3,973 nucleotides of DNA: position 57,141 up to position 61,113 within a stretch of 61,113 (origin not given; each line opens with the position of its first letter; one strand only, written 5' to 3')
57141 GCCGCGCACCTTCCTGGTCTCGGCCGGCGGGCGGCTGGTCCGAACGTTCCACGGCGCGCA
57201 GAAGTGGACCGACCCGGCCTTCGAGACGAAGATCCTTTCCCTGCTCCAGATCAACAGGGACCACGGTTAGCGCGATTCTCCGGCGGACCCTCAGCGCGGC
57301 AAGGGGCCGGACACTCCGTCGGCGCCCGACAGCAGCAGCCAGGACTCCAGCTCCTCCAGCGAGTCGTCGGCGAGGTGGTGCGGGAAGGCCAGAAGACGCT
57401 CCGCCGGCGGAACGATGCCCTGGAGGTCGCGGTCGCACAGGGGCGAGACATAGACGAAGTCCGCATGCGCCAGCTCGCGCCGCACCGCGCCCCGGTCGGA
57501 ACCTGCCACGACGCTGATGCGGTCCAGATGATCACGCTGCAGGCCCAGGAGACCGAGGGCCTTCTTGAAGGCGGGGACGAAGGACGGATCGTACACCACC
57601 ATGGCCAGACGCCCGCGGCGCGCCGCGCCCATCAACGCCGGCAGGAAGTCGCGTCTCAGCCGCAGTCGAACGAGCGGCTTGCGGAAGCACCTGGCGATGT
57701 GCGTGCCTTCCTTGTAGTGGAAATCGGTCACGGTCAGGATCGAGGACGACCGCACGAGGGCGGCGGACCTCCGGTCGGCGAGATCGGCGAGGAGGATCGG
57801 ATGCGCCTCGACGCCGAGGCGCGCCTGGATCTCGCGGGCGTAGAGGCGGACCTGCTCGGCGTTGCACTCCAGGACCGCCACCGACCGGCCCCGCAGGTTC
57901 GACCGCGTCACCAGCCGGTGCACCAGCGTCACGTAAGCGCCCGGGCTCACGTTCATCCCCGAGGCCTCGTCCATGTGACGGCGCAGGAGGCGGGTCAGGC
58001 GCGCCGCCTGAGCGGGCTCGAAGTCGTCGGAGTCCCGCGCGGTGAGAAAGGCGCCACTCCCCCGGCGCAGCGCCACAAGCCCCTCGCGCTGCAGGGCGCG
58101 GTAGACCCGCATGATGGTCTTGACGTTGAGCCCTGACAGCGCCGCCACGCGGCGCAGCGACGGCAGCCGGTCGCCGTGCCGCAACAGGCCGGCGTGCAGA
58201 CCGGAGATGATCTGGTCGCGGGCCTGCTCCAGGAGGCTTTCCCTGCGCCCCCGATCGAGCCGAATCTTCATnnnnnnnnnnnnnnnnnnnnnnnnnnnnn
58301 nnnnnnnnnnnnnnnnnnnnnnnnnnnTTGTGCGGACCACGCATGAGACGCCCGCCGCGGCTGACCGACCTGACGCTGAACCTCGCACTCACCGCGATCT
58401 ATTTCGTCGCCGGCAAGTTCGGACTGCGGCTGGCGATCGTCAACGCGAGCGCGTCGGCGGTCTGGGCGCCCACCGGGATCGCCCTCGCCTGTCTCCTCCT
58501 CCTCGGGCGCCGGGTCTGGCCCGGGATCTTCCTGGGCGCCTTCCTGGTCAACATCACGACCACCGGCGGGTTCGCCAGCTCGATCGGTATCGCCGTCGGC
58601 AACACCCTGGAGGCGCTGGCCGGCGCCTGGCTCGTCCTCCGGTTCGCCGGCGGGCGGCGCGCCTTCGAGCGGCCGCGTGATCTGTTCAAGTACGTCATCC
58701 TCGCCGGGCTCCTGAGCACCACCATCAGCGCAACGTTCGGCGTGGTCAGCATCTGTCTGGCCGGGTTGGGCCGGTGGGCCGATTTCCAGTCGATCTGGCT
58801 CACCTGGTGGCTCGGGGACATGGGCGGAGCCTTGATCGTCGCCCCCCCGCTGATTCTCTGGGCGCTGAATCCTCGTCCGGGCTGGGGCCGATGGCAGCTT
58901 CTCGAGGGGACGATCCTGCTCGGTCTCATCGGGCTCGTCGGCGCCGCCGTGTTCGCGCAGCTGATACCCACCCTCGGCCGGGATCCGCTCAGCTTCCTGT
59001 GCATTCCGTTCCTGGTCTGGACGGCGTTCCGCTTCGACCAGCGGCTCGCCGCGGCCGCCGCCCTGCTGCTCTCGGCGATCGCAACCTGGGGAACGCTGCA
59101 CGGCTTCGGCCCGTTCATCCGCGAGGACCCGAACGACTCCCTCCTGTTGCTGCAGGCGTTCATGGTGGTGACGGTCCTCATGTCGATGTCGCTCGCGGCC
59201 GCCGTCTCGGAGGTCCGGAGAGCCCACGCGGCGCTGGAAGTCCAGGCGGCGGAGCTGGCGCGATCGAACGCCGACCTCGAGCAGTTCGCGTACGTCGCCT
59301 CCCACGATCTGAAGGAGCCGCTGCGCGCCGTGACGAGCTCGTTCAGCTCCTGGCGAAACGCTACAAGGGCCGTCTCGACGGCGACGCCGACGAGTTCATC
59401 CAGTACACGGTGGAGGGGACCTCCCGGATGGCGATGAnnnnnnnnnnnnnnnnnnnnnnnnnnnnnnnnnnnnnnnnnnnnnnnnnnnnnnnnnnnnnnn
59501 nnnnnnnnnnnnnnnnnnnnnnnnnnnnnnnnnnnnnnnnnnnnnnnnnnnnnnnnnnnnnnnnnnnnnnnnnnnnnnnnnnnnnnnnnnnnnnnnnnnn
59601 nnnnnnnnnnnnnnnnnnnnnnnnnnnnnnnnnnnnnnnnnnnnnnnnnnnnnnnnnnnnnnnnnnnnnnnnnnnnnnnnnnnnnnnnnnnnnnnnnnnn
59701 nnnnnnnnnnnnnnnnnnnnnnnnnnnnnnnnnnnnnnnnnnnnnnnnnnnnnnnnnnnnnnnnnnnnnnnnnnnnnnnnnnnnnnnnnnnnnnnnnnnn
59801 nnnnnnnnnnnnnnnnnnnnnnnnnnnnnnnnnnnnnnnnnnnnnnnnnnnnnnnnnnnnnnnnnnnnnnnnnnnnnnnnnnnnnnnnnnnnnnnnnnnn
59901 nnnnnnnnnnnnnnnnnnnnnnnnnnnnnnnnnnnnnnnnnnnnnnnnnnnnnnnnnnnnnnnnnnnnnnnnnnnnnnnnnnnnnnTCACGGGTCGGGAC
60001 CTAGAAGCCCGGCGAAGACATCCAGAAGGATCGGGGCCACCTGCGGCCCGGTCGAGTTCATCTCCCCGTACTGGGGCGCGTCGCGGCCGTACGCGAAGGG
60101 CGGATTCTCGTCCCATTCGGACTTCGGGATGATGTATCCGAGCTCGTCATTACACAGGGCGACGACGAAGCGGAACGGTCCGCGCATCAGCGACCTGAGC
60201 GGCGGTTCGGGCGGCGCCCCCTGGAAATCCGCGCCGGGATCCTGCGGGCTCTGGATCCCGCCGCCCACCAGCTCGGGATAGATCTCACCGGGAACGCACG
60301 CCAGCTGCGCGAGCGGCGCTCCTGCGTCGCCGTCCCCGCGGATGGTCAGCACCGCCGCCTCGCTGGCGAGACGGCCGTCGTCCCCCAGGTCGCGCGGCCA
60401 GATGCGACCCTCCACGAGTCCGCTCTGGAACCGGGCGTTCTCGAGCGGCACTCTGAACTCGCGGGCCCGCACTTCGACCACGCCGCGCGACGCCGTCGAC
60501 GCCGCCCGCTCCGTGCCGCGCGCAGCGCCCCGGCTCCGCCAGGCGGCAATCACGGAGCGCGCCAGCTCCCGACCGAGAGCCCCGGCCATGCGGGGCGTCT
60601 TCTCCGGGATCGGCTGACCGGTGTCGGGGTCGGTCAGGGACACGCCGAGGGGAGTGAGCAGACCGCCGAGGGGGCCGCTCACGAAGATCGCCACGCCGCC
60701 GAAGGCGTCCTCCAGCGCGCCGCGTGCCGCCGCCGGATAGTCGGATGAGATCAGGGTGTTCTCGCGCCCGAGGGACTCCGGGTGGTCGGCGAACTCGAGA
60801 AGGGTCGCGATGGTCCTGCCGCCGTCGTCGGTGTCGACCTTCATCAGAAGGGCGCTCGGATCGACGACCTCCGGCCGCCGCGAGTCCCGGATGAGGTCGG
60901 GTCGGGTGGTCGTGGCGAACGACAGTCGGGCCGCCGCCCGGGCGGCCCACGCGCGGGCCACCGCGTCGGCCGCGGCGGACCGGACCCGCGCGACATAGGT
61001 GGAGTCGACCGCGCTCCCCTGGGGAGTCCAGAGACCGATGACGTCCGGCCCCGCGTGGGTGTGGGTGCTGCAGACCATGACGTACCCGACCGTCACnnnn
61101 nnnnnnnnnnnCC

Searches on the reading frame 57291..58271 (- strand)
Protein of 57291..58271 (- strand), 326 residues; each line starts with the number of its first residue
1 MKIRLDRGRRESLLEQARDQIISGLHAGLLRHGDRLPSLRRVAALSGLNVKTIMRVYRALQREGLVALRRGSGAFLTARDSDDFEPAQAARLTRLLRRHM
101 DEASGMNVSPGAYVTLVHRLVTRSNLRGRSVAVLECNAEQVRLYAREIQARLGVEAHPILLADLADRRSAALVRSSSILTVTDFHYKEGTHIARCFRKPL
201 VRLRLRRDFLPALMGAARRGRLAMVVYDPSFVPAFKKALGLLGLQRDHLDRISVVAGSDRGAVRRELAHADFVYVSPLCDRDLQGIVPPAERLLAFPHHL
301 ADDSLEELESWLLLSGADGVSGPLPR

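Call 71: search_protein_families(library=pfam, proteins=[window:57291-58271:-], max_evalue=0.0001)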
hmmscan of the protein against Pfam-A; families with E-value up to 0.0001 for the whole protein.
window:57291-58271:- (326 aa): 1 family
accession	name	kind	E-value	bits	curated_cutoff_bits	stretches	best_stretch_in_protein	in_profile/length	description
PF00392.27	GntR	-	3.3e-11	43.1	27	1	15-75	3-63/64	Bacterial regulatory proteins, gntR family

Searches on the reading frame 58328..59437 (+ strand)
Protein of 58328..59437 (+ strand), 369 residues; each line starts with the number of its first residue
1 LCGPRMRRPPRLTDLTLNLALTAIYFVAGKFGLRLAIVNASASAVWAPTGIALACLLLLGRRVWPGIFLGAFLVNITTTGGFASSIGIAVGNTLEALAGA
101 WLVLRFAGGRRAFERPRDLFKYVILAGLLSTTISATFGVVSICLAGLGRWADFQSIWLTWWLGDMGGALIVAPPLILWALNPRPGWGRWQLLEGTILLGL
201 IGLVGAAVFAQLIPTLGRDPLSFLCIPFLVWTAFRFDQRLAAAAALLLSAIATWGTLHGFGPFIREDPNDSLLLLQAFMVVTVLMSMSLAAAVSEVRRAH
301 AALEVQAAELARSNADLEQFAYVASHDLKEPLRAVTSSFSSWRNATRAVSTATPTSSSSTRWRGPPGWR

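Call 64: search_protein_families(library=pfam, proteins=[window:58328-59437:+], max_evalue=0.00001)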
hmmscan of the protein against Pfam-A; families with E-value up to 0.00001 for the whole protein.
window:58328-59437:+ (369 aa): 1 family
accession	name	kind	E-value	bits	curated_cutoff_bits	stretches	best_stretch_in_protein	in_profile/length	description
PF05231.19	MASE1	-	1.6e-50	172.3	29.8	1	18-295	2-297/299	MASE1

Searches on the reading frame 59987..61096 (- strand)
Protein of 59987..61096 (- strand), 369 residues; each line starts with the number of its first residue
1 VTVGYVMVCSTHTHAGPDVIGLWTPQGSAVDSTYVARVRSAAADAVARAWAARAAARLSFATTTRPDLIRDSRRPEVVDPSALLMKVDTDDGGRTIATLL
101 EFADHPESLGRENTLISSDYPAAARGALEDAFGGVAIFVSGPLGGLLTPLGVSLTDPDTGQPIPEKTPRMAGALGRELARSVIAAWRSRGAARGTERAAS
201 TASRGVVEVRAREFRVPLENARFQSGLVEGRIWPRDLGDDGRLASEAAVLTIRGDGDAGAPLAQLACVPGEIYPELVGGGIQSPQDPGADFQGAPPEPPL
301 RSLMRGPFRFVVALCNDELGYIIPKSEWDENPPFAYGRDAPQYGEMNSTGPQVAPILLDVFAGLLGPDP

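Call 64: search_protein_families(library=pfam, proteins=[window:59987-61096:-], max_evalue=0.00001)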
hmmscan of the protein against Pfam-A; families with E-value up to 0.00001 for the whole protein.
window:59987-61096:- (369 aa): 1 family
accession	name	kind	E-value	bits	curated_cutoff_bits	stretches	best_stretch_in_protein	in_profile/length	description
PF04734.18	Ceramidase_alk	-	7e-06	25.4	32.1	0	75-133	173-231/509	Neutral/alkaline non-lysosomal ceramidase, N-terminal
